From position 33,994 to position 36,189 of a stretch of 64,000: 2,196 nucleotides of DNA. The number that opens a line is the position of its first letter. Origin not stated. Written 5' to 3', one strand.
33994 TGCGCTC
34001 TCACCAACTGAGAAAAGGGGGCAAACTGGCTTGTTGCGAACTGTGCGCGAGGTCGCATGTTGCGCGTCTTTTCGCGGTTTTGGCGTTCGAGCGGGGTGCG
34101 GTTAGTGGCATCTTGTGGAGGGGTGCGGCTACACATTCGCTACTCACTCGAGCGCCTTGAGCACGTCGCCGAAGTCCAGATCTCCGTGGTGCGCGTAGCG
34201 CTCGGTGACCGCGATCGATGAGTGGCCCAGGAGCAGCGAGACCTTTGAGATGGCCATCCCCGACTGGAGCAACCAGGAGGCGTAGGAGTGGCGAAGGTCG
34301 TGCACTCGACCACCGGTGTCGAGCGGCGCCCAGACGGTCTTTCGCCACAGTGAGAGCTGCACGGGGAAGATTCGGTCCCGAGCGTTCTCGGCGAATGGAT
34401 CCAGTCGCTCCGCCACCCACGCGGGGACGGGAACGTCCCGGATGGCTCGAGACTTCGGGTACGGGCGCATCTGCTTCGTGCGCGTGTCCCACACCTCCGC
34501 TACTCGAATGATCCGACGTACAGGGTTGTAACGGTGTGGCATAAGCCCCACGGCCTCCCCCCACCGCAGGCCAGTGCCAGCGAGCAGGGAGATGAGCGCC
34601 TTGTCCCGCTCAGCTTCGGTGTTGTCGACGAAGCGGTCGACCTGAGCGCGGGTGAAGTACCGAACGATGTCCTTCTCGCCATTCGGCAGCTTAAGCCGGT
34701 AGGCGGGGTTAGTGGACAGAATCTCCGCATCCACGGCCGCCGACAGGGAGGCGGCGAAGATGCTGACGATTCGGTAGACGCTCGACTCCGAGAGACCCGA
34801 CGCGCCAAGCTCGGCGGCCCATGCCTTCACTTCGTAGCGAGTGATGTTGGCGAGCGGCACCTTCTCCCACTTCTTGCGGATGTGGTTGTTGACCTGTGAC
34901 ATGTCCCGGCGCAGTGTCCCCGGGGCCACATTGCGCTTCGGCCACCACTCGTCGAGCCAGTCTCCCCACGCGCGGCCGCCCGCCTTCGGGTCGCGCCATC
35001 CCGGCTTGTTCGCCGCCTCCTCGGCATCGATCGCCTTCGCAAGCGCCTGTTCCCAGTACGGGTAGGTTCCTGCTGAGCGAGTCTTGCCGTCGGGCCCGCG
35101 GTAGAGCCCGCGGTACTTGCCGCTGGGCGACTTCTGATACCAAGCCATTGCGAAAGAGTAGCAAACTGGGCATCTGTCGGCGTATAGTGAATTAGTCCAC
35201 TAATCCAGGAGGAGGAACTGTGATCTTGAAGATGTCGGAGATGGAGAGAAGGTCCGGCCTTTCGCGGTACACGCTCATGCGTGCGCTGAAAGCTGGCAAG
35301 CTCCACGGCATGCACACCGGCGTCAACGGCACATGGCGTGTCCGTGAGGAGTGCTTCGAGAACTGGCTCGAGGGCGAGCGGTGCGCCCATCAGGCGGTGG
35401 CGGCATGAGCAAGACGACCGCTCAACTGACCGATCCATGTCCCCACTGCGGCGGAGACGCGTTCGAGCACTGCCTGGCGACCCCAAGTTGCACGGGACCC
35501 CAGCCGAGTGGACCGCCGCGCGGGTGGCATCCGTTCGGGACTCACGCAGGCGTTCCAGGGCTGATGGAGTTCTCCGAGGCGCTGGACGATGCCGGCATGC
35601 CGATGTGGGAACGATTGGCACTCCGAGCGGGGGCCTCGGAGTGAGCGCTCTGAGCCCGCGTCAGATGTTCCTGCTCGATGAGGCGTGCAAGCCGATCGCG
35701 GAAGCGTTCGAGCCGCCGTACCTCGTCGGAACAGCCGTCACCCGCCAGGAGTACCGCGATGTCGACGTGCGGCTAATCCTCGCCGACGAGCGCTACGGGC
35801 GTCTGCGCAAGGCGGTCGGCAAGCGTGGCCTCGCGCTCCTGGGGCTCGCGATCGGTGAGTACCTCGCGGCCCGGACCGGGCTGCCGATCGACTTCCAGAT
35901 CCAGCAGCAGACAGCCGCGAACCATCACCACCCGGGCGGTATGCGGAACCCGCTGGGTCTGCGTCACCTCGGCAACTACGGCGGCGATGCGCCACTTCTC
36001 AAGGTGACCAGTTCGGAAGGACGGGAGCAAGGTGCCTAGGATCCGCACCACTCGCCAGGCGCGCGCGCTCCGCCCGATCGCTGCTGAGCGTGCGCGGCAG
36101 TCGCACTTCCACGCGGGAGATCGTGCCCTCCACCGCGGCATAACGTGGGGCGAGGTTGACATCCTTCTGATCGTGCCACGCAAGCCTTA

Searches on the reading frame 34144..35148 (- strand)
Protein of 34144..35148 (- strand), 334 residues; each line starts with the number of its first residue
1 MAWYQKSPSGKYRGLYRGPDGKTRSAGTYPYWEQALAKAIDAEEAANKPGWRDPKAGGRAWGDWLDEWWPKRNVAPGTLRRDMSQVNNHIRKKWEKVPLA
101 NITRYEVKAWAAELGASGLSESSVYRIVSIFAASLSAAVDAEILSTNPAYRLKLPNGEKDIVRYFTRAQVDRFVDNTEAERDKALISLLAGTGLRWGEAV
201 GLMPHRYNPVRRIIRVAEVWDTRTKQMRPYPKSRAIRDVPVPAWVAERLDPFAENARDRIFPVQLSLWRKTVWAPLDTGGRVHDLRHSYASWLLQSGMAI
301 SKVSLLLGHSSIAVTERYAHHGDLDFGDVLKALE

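Call 19: search_protein_families(library=pfam, proteins=[window:34144-35148:-], max_evalue=0.01)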
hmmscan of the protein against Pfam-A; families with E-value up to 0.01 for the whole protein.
window:34144-35148:- (334 aa): 4 families
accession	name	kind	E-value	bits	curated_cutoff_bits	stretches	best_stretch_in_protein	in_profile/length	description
PF00589.27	Phage_integrase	-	9.9e-18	64.9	27.1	1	164-321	2-168/172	Phage integrase family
PF02899.23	Phage_int_SAM_1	-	0.00066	20.3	22.3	1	65-129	5-70/83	Phage integrase, N-terminal SAM-like domain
PF14659.12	Phage_int_SAM_3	-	0.0027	18.3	22.6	1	63-114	4-57/58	Phage integrase, N-terminal SAM-like domain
PF13102.12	Phage_int_SAM_5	-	0.0072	17.1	22.3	0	84-151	26-97/98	Phage integrase SAM-like domain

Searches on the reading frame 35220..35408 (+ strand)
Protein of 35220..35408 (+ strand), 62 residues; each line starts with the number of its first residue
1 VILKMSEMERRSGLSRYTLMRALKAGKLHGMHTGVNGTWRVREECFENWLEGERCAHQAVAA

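Call 20: search_protein_families(library=pfam, proteins=[window:35220-35408:+], max_evalue=0.05)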
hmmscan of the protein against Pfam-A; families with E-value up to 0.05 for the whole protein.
window:35220-35408:+ (62 aa): 1 family
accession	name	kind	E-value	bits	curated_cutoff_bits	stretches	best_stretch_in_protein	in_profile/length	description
PF12728.13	HTH_17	-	1.3e-07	32.2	27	1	6-53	5-50/51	Helix-turn-helix domain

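Call 21: search_protein_families(library=phrogs, proteins=[window:35220-35408:+], max_evalue=0.01)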
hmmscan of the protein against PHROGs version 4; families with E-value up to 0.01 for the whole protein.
window:35220-35408:+ (62 aa): 1 family
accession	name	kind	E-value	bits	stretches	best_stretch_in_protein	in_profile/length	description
phrog_66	-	integration and excision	0.00058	20.6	1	2-55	93-145/412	excisionase and transcriptional regulator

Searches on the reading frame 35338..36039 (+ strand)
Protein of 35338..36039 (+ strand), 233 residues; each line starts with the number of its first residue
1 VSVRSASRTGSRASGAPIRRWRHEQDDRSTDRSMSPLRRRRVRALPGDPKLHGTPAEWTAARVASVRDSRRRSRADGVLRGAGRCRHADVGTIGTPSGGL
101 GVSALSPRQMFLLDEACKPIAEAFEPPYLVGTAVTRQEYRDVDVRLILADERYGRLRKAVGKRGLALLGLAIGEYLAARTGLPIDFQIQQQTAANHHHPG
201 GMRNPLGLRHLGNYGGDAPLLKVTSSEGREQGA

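Call 20: search_protein_families(library=pfam, proteins=[window:35338-36039:+], max_evalue=0.05)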
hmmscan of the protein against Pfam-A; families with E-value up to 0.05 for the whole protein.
window:35338-36039:+ (233 aa): 1 family
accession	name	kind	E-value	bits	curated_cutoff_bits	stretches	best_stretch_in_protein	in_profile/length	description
PF25455.1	Beta-barrel_CAF17_C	-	0.039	14.1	25.7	0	150-170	25-45/70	CAF17, C-terminal beta-barrel domain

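Call 21: search_protein_families(library=phrogs, proteins=[window:35338-36039:+], max_evalue=0.01)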
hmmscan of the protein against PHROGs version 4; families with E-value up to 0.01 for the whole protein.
window:35338-36039:+ (233 aa): 0 families
